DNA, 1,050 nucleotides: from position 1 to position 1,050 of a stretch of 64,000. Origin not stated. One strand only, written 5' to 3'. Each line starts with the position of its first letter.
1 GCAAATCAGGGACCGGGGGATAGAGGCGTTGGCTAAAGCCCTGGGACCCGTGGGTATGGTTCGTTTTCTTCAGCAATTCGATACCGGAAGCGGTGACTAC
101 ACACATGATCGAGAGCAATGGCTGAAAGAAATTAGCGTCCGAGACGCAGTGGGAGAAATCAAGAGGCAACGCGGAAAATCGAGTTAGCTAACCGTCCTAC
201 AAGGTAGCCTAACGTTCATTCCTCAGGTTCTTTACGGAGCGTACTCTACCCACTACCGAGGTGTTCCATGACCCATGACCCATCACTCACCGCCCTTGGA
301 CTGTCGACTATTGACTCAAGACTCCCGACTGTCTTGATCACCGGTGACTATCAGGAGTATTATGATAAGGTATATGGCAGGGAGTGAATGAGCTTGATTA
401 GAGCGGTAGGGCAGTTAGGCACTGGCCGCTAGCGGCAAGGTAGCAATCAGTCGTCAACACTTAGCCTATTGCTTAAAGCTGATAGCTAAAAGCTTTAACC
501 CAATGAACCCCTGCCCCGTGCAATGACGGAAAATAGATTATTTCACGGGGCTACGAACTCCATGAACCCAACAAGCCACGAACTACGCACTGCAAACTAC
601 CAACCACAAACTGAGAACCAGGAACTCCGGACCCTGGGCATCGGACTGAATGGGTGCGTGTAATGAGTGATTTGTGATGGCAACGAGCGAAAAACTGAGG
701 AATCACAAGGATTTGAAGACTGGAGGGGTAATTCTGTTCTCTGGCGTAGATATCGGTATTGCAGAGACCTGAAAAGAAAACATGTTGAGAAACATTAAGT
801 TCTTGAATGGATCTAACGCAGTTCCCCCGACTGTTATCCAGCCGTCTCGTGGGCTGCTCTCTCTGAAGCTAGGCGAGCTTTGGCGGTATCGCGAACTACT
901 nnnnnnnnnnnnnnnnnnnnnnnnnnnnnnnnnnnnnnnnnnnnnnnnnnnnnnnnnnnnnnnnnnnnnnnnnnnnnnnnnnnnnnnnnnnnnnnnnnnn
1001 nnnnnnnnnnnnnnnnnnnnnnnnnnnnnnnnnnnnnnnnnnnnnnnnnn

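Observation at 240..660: Same set of 7-9 nt periodic repeat modules at both ends of the locus, in inverted orientation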

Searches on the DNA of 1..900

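Call 83: search_rna_families(source=window, start=1, end=900, threshold=evalue, max_evalue=1)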
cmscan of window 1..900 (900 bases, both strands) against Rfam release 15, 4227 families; matches with E-value up to 1: 0.
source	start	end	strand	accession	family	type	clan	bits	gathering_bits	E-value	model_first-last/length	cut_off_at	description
